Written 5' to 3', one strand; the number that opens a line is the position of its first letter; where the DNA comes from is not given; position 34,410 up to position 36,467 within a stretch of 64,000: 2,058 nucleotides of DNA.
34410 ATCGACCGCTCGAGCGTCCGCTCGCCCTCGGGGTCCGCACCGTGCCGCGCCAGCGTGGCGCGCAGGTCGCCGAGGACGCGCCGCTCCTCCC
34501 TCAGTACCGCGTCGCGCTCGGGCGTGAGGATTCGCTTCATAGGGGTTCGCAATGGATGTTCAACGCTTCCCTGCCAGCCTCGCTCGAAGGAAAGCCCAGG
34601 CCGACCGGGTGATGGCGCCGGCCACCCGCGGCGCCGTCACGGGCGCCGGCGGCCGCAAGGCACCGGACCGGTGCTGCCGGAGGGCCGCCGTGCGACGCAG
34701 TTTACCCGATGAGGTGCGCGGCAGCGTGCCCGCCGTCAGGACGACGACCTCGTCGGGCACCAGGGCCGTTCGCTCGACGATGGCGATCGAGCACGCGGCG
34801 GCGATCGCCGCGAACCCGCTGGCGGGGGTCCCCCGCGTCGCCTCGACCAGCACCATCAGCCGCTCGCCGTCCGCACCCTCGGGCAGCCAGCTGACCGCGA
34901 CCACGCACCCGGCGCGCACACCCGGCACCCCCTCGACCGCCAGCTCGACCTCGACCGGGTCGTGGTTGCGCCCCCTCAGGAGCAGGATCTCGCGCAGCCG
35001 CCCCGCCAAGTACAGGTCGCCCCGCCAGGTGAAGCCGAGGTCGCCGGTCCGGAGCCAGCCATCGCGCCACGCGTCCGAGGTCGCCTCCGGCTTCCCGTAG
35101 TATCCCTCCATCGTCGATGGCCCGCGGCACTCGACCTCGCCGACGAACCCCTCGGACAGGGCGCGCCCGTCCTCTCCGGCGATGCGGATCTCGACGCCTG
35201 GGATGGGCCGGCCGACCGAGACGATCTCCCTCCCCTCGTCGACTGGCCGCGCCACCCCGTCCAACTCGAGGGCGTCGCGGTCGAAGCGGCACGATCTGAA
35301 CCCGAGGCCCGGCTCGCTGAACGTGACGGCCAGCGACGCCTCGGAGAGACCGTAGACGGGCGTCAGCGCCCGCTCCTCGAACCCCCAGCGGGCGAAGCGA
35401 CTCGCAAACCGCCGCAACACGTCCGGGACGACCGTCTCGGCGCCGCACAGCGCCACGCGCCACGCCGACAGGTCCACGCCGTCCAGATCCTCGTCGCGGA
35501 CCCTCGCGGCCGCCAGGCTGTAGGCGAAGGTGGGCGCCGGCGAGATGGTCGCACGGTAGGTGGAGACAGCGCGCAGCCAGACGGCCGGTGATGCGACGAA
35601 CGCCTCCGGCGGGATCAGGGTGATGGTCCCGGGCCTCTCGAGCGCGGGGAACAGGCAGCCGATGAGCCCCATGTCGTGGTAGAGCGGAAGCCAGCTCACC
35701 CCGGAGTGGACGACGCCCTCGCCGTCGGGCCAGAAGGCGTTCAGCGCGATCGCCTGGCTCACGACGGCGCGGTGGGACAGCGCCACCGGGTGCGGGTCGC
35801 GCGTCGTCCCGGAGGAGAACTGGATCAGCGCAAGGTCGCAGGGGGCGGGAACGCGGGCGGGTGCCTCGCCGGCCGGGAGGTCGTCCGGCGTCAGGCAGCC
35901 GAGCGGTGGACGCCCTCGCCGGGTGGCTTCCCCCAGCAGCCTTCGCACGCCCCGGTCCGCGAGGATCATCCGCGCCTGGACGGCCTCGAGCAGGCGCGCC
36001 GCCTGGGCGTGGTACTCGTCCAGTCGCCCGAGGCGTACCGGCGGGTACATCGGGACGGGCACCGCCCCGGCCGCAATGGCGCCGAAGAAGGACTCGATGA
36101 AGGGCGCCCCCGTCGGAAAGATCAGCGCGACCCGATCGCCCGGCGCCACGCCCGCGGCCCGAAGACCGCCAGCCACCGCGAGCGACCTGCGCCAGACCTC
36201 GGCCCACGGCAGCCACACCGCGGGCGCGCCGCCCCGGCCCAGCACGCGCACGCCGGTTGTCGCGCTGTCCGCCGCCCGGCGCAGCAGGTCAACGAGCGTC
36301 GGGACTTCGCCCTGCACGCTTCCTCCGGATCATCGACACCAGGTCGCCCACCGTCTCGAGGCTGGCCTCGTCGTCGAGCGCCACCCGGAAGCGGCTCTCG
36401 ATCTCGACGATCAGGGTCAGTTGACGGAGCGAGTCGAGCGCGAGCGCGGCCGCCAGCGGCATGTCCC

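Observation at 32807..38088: ftp/srs-like phenolic-lipid gene set (type III PKS, ICMT methyltransferase, ACP, FAAL) co-transcribed with a dynamin-like GTPase and abutting NfeD/flotillin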

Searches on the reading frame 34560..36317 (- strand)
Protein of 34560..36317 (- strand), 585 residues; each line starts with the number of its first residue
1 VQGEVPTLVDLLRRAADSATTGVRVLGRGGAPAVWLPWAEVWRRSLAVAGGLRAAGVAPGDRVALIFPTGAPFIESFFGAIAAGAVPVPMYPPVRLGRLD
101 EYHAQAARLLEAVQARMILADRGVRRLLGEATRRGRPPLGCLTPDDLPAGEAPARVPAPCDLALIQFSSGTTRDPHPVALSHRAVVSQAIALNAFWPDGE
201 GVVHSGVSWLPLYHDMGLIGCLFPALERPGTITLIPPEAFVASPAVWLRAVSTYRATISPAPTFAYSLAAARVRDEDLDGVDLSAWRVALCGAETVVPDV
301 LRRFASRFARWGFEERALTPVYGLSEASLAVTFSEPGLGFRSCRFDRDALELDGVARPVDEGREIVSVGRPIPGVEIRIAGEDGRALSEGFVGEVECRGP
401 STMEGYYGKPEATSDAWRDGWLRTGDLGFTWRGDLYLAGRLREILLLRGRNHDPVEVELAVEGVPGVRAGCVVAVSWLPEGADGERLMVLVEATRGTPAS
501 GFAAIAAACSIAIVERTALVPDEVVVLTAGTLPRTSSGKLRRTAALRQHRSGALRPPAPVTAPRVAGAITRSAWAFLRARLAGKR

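Call 4: search_protein_families(library=pfam, proteins=[window:34560-36317:-], max_evalue=0.01)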
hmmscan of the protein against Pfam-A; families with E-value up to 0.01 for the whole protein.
window:34560-36317:- (585 aa): 2 families
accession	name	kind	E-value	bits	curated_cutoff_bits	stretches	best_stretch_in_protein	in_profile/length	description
PF00501.34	AMP-binding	-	1.2e-58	199.3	29.9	1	33-407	19-384/384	AMP-binding enzyme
PF23024.1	AMP-dom_DIP2-like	-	0.00011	22.6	27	1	443-554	2-105/110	Disco-interacting protein 2-like, AMP domain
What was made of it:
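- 34560..36317 (-): Fatty acyl-AMP ligase (FAAL), 585 aa. It overlaps the ICMT::ACP ORF by 29 nt. Pfam AMP-binding at E 1e-58 (call 4).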

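Call 62: search_protein_families(library=ncbifam, proteins=[window:34560-36317:-], max_evalue=0.01)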
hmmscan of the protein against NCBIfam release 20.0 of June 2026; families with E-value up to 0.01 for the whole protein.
window:34560-36317:- (585 aa): 99 families (the best 25 are shown)
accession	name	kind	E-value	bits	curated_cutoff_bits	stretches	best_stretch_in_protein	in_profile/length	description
NF006624.1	PRK09192.1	subfamily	5e-123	411.4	600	1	4-554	14-565/567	fatty acyl-AMP ligase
NF005850.0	PRK07768.1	subfamily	8.2e-111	370.9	572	1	12-548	8-542/545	long-chain-fatty-acid--CoA ligase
NF004282.0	PRK05691.1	subfamily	3.1e-97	325.5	4090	1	7-558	10-567/4334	non-ribosomal peptide synthase/polyketide synthase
NF004509.1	PRK05850.1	subfamily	4.4e-88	296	775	1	36-552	38-571/578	fatty-acid--AMP ligase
NF009124.0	PRK12476.1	subfamily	3.8e-85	286.3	922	1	33-554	66-609/612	fatty acyl-AMP ligase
NF004510.0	PRK05851.1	equivalog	3.1e-83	279.7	621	1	10-547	6-518/525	long-chain-fatty acid--ACP ligase MbtM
NF038337.1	FAAL_FadD21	exception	8.7e-77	258.9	1100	1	36-551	39-571/579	fatty-acid--AMP ligase FAAL21/FadD21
NF038339.3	FAAL_FadD32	equivalog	1.9e-72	244.3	975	2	36-418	53-439/625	long-chain-fatty-acid--AMP ligase FadD32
NF038338.1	FAAL_FadD28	exception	1.3e-70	238.4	1100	1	34-551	37-572/580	fatty-acid--AMP ligase FAAL28/FadD28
NF040633.1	FadD32_Coryne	exception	8e-70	235.8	875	1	39-549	66-612/614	FadD32-like long-chain-fatty-acid--AMP ligase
NF004837.0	PRK06187.1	subfamily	7.6e-52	176.2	476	2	158-548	168-520/531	long-chain-fatty-acid--CoA ligase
NF004114.0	PRK05605.1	equivalog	3.9e-43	147.6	766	3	355-544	380-564/575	long-chain-fatty-acid--CoA ligase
NF005801.1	PRK07656.1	equivalog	2.4e-39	135.3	657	2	356-478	324-440/500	FadD3 family acyl-CoA ligase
NF004511.1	PRK05852.1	equivalog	4.9e-38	131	650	1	38-547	29-502/505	FadD7 family fatty acid--CoA ligase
NF005702.0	PRK07514.1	subfamily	5.6e-36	123.9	558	1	34-549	28-499/506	malonyl-CoA synthase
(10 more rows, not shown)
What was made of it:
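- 34560..36317 (-): The NCBIfam top hit is NF006624 'fatty acyl-AMP ligase', 411 bits, below the 600 cutoff (call 62).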

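Call 63: search_solved_structures(query=window:34560-36317:-, max_evalue=1e-20)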
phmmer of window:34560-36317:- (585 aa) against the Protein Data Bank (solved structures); distinct sequences matched with E-value up to 1e-20: 40.
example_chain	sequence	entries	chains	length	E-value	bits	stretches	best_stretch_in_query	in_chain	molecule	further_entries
7r7f_A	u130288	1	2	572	1.3e-85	291.3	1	3-552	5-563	Polyketide synthase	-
7r7e_A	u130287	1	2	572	1.9e-85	290.7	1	3-552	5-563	Polyketide synthase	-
7r7g_A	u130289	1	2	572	4.1e-85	289.6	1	3-552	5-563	Polyketide synthase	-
3pbk_A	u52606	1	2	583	1e-82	281.7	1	4-550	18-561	Fatty Acyl-Adenylate Ligase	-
3kxw_A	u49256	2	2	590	8.1e-68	232.5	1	40-549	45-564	Saframycin Mx1 synthetase B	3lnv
8hd4_A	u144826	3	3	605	3.4e-65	223.8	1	36-551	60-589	Long-chain-fatty-acid--AMP ligase FadD23 | Fatty-acid-CoA ligase FadD23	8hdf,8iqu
5ey9_A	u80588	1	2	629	1.1e-59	205.7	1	37-563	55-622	Long-chain-fatty-acid--AMP ligase FadD32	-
5d6j_A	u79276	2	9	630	1.3e-59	205.4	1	28-556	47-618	Acyl-CoA synthase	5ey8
5icr_A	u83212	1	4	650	1.5e-59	205.2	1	28-556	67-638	Acyl-CoA synthase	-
5hm3_A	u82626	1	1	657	9.6e-57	195.9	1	36-556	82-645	Long-chain-fatty-acid--AMP ligase FadD32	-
6ulx_A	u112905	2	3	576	5.8e-55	190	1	6-553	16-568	Amino acid adenylation domain-containing protein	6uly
7wua_A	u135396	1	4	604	2.2e-54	188.1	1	43-544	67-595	Acyl-CoA synthase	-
6ulw_A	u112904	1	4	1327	9.1e-54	186.1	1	6-550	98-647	Amino acid adenylation domain-containing protein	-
3e53_A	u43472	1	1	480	1.4e-52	182.2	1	32-440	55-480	FATTY-ACID-CoA LIGASE FADD28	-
8hcz_A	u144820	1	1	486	1.8e-51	178.5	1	36-445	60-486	Long-chain-fatty-acid--AMP ligase FadD23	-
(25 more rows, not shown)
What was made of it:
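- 34560..36317 (-): The PDB top hits are FAALs 7r7f, 3pbk, 3kxw, FadD23 and FadD32 (call 63).
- On Fatty acyl-AMP ligase (FAAL): The best PDB sequences are FAALs (7r7f, 3pbk, 3kxw, FadD23, FadD32, FadD28; call 63).
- Checked: The best NCBIfam family is 'fatty acyl-AMP ligase', and the best PDB matches are FAALs (calls 62, 63).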
